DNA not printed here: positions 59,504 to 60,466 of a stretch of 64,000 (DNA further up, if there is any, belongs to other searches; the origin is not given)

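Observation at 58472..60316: Divergent HD-Pnk (phosphoesterase-kinase) and RNA ligase pair: a putative RNA end-healing and sealing repair cassette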

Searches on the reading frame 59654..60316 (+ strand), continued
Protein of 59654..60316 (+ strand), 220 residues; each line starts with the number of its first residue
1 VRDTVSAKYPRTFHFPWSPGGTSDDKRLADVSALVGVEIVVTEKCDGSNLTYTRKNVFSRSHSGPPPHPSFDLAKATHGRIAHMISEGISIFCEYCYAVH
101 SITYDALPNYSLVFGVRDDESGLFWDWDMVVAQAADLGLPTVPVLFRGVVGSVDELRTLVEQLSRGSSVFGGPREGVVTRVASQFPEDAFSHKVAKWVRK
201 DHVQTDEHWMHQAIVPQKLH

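Call 34: search_solved_structures(query=A2, max_evalue=10, show_alignments=4)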
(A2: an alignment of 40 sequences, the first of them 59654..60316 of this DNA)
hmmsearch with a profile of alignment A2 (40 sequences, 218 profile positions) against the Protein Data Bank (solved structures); distinct sequences matched with E-value up to 10: 12.
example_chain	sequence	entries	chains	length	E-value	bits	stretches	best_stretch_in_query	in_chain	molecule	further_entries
9qw7_A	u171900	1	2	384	3.5e-05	26.6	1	85-186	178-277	tRNA ligase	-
8uce_A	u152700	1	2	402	0.00043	23.1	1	104-179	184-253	ATP dependent DNA ligase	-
8ucf_A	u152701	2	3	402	0.00055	22.7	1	104-178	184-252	ATP dependent DNA ligase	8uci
3qwu_A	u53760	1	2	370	0.0017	21.1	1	36-180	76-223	DNA ligase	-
8ucg_A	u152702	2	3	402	0.0043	19.8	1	105-179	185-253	ATP dependent DNA ligase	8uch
2vug_A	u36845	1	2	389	0.011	18.4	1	105-177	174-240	PAB1020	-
6n0v_A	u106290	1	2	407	0.75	12.5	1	92-180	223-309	tRNA ligase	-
6n67_A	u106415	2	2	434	0.87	12.3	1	92-180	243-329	tRNA ligase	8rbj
6n0t_A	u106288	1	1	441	0.91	12.2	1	92-180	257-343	tRNA ligase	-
1ks9_A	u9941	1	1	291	1.6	11.4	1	118-178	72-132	2-DEHYDROPANTOATE 2-REDUCTASE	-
1yjq_A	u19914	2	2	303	1.7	11.3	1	118-178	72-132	2-dehydropantoate 2-reductase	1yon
2ofp_A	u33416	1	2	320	1.9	11.2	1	118-178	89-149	Ketopantoate reductase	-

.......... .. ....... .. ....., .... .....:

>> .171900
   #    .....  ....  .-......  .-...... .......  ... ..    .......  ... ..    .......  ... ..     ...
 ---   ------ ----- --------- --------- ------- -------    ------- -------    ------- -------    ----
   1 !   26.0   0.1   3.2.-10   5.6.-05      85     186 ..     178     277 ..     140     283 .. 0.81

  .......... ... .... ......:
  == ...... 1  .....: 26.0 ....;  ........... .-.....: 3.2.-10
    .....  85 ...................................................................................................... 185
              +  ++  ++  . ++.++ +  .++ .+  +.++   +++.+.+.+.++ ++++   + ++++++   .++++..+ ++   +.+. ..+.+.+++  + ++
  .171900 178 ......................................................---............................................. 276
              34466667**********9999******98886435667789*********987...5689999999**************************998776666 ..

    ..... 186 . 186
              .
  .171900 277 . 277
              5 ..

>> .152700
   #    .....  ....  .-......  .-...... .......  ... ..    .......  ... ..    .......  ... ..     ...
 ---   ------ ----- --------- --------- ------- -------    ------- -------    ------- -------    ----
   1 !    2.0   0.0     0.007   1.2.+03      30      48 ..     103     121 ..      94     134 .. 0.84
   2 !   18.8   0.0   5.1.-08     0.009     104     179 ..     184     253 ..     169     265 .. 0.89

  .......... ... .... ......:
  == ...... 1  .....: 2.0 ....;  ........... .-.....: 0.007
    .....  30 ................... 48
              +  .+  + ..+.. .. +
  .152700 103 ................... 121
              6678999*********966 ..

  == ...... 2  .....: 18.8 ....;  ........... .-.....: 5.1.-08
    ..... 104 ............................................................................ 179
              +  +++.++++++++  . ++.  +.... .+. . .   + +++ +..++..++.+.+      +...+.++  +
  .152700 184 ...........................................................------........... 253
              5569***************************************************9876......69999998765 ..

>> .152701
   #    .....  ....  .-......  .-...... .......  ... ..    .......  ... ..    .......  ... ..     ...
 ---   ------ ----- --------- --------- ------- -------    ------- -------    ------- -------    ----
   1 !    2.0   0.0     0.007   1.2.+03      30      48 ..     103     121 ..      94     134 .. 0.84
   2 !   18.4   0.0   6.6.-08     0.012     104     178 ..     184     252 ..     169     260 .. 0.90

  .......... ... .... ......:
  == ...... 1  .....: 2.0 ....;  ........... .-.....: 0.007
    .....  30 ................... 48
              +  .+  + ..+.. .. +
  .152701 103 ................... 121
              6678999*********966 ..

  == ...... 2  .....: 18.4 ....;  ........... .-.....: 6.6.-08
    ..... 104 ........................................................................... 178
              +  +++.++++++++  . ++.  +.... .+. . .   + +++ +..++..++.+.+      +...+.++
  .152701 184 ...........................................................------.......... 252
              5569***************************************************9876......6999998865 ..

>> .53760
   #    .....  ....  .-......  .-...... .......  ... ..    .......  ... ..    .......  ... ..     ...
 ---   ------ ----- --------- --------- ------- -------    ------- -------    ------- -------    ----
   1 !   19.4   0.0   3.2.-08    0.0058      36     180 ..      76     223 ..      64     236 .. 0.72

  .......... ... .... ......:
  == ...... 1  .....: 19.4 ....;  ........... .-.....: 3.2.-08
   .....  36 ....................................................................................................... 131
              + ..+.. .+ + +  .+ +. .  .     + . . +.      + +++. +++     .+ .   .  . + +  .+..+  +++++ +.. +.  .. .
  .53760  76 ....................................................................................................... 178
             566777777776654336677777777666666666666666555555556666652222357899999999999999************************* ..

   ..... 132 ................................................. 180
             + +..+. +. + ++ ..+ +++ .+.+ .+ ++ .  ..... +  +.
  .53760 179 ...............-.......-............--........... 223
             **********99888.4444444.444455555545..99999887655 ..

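Call 40: find_related_loci(query=A1, collection=genome_contigs, flank=6000)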
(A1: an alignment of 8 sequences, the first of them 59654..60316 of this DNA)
Query A1 (220 aa) in genome_contigs; peptide patterns used: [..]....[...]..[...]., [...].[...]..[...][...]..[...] (x = any residue, [..] = any of these).
600 stretches matched a pattern (row limit reached: there are more); 577 encode a relative of the query (tblastn E <= 1e-3); the best 80 are kept; 80 distinct loci.
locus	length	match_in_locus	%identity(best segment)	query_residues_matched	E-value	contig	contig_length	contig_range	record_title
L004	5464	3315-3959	85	5-219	2e-126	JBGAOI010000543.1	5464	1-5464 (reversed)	MAG: Polyangium sp. isolate MAG_MBR_AS.73 MBRAS-73_NODE_543_length_5464_cov_3.302766, whole genome shotgun sequence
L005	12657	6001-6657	81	1-219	3e-123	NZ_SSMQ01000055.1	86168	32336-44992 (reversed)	Polyangium fumosum strain DSM 14668 Scaffold55_1, whole genome shotgun sequence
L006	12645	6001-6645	81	5-219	4e-122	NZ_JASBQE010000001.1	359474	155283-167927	Polyangium sp. 15x6 NODE_1_length_359474_cov_16.502080, whole genome shotgun sequence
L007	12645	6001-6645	80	5-219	3e-120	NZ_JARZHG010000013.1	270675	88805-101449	Polyangium sp. y55x31 NODE_13_length_270675_cov_18.615787, whole genome shotgun sequence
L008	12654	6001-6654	75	2-219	6e-115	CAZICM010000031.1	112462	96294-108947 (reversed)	MAG TPA_asm: uncultured Polyangiaceae bacterium isolate binchicken_co16_258 genome assembly, contig: NODE_276_length_112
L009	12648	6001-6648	76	4-219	1e-114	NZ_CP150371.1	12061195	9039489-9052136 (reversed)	Sorangium sp. So ce176 chromosome, complete genome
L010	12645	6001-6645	76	5-219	1e-114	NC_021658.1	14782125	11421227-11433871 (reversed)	Sorangium cellulosum So0157-2, complete sequence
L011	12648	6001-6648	77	4-219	1e-114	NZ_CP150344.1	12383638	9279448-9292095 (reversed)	Sorangium sp. So ce513 chromosome, complete genome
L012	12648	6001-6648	77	4-219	4e-114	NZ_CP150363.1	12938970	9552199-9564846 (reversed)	Sorangium sp. So ce1335 chromosome, complete genome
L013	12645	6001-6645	75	5-219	3e-113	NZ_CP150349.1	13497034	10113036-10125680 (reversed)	Sorangium sp. So ce726 chromosome, complete genome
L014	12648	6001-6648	75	4-219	1e-112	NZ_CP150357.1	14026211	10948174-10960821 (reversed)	Sorangium sp. So ce1078 chromosome, complete genome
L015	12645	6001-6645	75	5-219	5e-112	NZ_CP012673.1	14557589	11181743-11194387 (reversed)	Sorangium cellulosum strain So ce26 chromosome, complete genome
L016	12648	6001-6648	73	4-219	4e-110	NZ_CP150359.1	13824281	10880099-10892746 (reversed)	Sorangium sp. So ce1099 chromosome, complete genome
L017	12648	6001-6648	72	4-219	6e-109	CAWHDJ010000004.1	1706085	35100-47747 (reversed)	MAG: uncultured delta proteobacterium isolate MFD09495.bin.2.10 genome assembly, contig: contig_140, whole genome shotgu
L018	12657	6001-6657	71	1-219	4e-108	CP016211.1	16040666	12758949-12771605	Minicystis rosea strain DSM 24000 chromosome, complete genome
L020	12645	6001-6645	62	4-218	3e-86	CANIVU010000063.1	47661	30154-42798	MAG: Acidobacteria bacterium isolate RH-18aug17-384 genome assembly, contig: RH-18aug17-C1656, whole genome shotgun sequ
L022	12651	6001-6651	57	3-219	3e-79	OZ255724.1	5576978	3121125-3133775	MAG: Bryobacteraceae bacterium isolate 178ae825-108d-4cf7-8cc9-22d6e0a7415b genome assembly, chromosome: 1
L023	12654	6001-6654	54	2-219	3e-68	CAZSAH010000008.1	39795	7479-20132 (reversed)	MAG TPA_asm: uncultured Alphaproteobacteria bacterium isolate SRP193066_co2_196 genome assembly, contig: NODE_461_length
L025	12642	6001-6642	49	5-219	4e-61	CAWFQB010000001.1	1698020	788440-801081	MAG: uncultured Chthonomonadaceae bacterium isolate MFD04580.bin.2.50 genome assembly, contig: contig_10650, whole genom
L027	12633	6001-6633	47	4-219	6e-52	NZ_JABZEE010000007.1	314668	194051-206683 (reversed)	Streptomyces sp. PKU-EA00015 contig7, whole genome shotgun sequence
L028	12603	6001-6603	48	8-219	3e-50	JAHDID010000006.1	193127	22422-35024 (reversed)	MAG: Verrucomicrobia bacterium isolate MAG-85 RZ_160, whole genome shotgun sequence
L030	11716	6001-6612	45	2-209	6e-50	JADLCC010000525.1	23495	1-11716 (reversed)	MAG: Saprospiraceae bacterium isolate SJ208 c_000001347671, whole genome shotgun sequence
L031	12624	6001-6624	43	6-209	2e-49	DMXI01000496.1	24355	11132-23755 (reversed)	MAG TPA_asm: Microscillaceae bacterium isolate UBA11690 contig_4065, whole genome shotgun sequence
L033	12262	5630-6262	42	2-219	1e-48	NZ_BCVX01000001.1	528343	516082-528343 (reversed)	Lysinibacillus odysseyi 34hs-1 = NBRC 100172, whole genome shotgun sequence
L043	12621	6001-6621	42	4-217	4e-47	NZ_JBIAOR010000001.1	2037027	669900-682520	Brevibacillus sp. NPDC003359 NPDC003359_401_C7.ctg-0001, whole genome shotgun sequence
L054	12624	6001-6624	45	2-220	3e-46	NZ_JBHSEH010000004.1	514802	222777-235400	Deinococcus navajonensis strain CCUG 56029 platanus_K_default_4, whole genome shotgun sequence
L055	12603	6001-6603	44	8-219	4e-46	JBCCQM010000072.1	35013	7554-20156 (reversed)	MAG: Myxococcota bacterium isolate P01_D01_bin.152 k141_943415_length_35013_cov_16.9652, whole genome shotgun sequence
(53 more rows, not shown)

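Call 42: predict_structure(alignment_id=A3)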
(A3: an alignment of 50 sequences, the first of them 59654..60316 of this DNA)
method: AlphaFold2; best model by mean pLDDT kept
length: 220 residues; sequences in the alignment: 50
mean_pLDDT: 82.1   pTM: 0.84
mean pLDDT of the five models: 82.1, 81.8, 81.7, 81.1, 79.6
residues with pLDDT >= 90: 119; 70-90: 44; 50-70: 31; < 50: 26
segments of 3 or more residues with pLDDT < 50: 1-5, 63-65, 205-220
pLDDT, mean of each block of 10 residues (from residue 1): 58 91 79 98 83 86 54 86 95 70 63 94 97 97 97 98 89 88 97 92 50 43
secondary structure, 60 per line:
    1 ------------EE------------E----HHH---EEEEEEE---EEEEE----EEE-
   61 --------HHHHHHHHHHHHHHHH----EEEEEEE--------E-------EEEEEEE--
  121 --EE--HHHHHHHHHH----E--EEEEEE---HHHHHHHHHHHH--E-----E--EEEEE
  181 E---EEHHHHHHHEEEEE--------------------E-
elements in order: E38-44 E48-52 E57-59 H69-84 E89-95 E112-118 H127-136 E144-149 H153-164 E176-181 H187-193 E194-198

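Call 46: fold_search(model_id=the predicted structure, library=pdb)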
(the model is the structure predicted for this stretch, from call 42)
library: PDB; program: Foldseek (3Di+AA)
matches with E <= 10: 323; with E <= 0.001: 45
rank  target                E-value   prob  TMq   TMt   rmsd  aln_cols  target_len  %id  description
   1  6vtf_A                3.4e-07  1.00  0.54  0.37   9.4       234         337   15  Naegleria gruberi RNA ligase with PPi (released 2020-04-08)
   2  6vt4                  3.9e-07  1.00  0.55  0.38   6.0       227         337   15  Naegleria gruberi RNA ligase R149A mutant apo (released 2020-04-08)
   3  8uch                  1.1e-06  1.00  0.49  0.30   6.4       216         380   15  Thermophilic RNA Ligase from Palaeococcus pacificus K92A + ATP (released 2024-02-21)
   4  6vt8                  1.1e-06  1.00  0.54  0.37   5.7       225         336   14  Naegleria gruberi RNA ligase E312A mutant with AMP and Mn (released 2020-04-08)
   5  2vug_A                1.1e-06  1.00  0.49  0.31   6.5       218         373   16  The structure of an archaeal homodimeric RNA ligase (released 2008-06-03)
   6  8uce_B                1.1e-06  1.00  0.47  0.29   7.3       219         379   14  Thermophilic RNA Ligase from Palaeococcus pacificus + AMP (released 2024-02-21)
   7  9qw7_A                1.1e-06  1.00  0.52  0.33   5.8       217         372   15  The crystal structure of the adenyly transferase domain of Candida glabrata tRNA ligase (released 2025-09-17)
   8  6vtg_A                1.1e-06  1.00  0.51  0.35   9.5       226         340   15  Naegleria gruberi RNA ligase E227A mutant apo (released 2020-04-08)
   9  8uci_B                1.3e-06  1.00  0.51  0.31   5.8       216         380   16  Thermophilic RNA Ligase from Palaeococcus pacificus K238G + AMP (released 2024-02-21)
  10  6vt5                  1.4e-06  1.00  0.53  0.36   8.5       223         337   16  Naegleria gruberi RNA ligase R4a K121A mutant apo (released 2020-04-08)
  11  5cou                  1.4e-06  1.00  0.53  0.36   4.8       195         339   16  Structure and mechanism of a eukaryal nick-sealing RNA ligase K170M+ATP (released 2015-10-28)
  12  6vte                  1.4e-06  1.00  0.51  0.35   5.2       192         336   16  Naegleria gruberi RNA Ligase K170M mutant with AMP and Mn (released 2020-04-08)
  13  8uce_A                1.4e-06  1.00  0.51  0.32   5.6       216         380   16  Thermophilic RNA Ligase from Palaeococcus pacificus + AMP (released 2024-02-21)
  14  8ucf                  1.6e-06  1.00  0.51  0.31   5.6       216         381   15  Thermophilic RNA Ligase from Palaeococcus pacificus K238G (released 2024-02-21)
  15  6vt3                  1.6e-06  1.00  0.52  0.36   8.6       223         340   16  Naegleria gruberi RNA ligase K326A mutant apo (released 2020-04-08)
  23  9qw7_B                6.9e-06  1.00  0.52  0.33   5.9       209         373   15  The crystal structure of the adenyly transferase domain of Candida glabrata tRNA ligase (released 2025-09-17)
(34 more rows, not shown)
